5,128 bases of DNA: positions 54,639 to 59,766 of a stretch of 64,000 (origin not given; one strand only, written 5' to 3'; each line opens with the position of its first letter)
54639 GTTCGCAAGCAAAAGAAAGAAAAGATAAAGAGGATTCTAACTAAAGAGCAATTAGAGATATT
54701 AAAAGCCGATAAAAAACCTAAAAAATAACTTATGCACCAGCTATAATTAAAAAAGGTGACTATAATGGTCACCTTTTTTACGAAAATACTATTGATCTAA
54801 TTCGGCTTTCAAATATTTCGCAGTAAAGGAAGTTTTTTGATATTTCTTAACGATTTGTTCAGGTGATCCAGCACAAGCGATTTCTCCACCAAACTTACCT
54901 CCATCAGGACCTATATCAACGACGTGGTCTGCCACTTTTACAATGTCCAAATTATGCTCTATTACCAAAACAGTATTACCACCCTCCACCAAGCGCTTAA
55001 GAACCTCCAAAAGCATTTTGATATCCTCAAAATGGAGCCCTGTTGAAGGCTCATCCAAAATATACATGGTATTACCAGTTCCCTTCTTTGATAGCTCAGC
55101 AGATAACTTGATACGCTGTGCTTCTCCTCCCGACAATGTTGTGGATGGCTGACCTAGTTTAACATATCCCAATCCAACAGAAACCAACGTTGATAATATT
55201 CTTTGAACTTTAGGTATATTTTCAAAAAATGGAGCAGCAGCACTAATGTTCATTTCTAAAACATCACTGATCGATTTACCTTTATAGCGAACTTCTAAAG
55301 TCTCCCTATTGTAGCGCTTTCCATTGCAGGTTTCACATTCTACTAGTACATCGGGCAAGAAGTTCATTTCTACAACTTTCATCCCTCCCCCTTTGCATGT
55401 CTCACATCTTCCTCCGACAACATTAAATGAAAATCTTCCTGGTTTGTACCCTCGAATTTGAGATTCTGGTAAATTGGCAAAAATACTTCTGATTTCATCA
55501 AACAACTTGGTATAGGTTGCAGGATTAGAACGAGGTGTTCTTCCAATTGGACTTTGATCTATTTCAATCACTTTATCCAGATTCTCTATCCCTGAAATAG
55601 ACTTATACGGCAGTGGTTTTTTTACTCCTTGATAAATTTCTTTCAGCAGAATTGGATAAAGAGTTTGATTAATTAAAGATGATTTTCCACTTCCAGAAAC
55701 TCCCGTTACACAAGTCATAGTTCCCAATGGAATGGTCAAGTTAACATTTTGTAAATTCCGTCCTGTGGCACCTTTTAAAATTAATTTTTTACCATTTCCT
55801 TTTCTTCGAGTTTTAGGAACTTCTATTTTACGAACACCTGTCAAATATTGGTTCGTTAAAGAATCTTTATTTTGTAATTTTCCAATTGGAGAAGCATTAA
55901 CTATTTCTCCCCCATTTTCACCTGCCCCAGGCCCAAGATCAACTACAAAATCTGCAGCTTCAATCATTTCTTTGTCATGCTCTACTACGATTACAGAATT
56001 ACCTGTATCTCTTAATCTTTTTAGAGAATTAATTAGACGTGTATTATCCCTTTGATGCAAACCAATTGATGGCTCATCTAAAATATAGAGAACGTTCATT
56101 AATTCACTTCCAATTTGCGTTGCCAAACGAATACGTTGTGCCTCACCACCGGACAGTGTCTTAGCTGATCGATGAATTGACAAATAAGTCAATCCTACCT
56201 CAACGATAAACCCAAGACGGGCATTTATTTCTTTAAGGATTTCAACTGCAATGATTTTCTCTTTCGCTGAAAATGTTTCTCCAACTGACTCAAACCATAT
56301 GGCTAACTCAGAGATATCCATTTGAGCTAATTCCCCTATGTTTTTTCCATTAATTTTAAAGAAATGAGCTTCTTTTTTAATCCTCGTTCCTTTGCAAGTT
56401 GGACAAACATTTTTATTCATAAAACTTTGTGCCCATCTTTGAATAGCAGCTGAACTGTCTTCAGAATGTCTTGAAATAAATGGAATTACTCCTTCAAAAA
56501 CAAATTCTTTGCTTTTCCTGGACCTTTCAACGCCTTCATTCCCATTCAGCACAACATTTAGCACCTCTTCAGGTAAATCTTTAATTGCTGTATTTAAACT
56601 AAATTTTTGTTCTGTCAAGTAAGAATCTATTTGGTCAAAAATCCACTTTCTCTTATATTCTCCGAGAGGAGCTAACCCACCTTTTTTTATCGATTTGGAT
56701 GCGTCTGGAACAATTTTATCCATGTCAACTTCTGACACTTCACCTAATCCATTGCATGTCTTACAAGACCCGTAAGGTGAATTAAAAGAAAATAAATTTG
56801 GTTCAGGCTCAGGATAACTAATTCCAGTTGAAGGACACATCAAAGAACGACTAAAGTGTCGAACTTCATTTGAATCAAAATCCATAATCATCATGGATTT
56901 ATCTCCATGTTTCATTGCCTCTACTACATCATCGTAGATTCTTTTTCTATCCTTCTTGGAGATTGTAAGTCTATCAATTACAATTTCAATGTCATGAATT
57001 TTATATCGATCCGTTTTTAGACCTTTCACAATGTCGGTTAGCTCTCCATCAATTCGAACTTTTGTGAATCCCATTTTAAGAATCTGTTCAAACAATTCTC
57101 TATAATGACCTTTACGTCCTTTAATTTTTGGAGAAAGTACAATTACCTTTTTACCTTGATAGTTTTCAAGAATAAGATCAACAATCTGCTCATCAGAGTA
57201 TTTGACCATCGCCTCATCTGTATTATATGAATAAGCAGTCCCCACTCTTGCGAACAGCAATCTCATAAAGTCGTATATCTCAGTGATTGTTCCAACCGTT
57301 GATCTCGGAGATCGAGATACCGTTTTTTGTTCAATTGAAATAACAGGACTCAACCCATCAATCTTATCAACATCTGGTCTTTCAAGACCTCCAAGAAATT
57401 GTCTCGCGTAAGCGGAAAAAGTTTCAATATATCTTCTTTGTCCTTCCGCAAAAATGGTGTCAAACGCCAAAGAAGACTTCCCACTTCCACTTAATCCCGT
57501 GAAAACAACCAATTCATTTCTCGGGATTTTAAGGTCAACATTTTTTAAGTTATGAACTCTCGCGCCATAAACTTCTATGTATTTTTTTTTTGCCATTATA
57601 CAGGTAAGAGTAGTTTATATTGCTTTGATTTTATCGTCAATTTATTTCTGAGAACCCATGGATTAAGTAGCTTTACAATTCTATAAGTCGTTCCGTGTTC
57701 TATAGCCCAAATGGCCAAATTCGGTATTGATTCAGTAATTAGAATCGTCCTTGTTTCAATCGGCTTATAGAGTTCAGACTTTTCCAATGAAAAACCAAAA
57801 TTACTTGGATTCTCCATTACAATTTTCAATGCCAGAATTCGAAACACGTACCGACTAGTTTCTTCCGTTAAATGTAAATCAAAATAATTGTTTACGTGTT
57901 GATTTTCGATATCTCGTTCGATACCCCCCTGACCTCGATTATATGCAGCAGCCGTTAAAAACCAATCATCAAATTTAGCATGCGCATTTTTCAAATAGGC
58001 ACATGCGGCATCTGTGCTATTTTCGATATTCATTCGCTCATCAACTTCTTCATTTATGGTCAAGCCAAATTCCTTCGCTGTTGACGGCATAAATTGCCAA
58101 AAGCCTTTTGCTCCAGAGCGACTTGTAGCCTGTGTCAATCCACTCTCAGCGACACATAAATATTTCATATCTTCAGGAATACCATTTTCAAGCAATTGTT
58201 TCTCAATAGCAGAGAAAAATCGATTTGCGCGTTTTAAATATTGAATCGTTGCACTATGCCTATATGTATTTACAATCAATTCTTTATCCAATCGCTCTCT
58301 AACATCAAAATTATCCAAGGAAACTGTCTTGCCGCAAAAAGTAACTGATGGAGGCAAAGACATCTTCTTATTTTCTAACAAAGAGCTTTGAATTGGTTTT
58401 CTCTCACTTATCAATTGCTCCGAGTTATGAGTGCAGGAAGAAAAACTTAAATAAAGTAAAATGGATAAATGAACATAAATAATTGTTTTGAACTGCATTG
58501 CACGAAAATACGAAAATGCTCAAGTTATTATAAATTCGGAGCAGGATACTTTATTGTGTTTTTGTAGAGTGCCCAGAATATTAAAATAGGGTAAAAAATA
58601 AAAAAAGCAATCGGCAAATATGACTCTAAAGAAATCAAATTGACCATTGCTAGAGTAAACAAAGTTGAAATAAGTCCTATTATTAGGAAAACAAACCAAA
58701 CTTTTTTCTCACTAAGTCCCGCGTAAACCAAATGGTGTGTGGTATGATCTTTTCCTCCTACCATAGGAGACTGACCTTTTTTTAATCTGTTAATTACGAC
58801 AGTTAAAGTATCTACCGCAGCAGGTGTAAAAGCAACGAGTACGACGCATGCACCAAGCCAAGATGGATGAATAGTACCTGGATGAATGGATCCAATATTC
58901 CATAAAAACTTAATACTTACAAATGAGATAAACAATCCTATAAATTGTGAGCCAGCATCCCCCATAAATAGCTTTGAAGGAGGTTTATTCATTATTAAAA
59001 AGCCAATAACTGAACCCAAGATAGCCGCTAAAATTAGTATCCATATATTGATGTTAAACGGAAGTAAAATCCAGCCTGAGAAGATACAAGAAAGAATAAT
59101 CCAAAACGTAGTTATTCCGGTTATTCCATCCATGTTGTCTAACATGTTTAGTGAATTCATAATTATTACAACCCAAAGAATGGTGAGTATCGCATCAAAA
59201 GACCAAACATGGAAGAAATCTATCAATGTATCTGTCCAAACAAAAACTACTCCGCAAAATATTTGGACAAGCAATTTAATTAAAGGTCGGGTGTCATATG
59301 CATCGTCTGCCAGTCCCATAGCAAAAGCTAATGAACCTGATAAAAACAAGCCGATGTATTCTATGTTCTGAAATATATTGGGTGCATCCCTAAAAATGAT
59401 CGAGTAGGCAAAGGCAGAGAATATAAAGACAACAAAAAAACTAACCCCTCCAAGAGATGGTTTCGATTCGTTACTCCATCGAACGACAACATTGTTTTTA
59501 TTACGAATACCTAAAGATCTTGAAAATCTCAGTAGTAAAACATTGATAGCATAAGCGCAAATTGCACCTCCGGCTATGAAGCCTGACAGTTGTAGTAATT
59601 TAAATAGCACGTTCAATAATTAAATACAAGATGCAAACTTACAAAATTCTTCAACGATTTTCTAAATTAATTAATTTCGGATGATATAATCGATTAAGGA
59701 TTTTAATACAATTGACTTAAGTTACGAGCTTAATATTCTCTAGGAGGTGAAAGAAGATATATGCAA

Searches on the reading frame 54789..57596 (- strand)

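Call 23: search_protein_families(library=pfam, proteins=[window:54789-57596:-], max_evalue=0.00001)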
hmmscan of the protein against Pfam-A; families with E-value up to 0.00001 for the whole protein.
window:54789-57596:- (935 aa): 9 families
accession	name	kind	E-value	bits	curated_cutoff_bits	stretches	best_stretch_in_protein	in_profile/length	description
PF17760.6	UvrA_inter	-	3.7e-28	98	23.3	1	135-237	3-105/109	UvrA interaction domain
PF17755.6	UvrA_DNA-bind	-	3e-22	79.4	23.2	1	291-389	1-108/110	UvrA DNA-binding domain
PF00005.33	ABC_tran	-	3.1e-20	73.6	25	0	615-643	1-29/137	ABC transporter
PF02463.25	SMC_N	-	1.5e-13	51.2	40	0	139-552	97-209/220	RecF/RecN/SMC N terminal domain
PF13555.12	AAA_29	-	3.1e-07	30.5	27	0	621-642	18-39/61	P-loop containing region of AAA domain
PF13175.12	AAA_15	-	1.1e-06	28.9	32.1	0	835-875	322-362/374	AAA ATPase domain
PF20703.3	nSTAND1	-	1.4e-06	28.6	27.1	0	626-651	34-59/379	Novel STAND NTPase 1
PF00684.25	DnaJ_CXXCXGXG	-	5.6e-06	27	32.7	0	730-761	17-51/65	DnaJ central domain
PF03193.22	RsgA_GTPase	-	7.4e-06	26.3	30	0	603-645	85-126/174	RsgA GTPase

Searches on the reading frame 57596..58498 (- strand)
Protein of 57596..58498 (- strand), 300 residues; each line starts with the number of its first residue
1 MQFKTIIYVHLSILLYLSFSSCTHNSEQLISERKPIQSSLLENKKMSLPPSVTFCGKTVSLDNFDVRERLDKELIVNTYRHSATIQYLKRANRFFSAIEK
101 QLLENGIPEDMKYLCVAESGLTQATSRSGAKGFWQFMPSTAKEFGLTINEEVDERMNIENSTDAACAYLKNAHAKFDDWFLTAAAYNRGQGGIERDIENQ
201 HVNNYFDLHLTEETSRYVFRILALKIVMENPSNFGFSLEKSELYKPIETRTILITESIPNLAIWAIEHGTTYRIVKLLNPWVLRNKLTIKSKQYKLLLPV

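Call 23: search_protein_families(library=pfam, proteins=[window:57596-58498:-], max_evalue=0.00001)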
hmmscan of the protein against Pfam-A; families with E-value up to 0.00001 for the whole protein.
window:57596-58498:- (300 aa): 1 family
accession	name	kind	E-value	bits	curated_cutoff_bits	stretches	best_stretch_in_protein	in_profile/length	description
PF01464.25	SLT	-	5.9e-21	74.7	21.3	1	108-201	14-109/117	Transglycosylase SLT domain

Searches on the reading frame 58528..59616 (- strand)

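Call 23: search_protein_families(library=pfam, proteins=[window:58528-59616:-], max_evalue=0.00001)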
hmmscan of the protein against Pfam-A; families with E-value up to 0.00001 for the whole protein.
window:58528-59616:- (362 aa): 1 family
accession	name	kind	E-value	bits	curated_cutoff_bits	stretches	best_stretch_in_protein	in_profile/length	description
PF00953.26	Glycos_transf_4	-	6.4e-25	88.4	27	1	88-236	2-158/160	Glycosyl transferase family 4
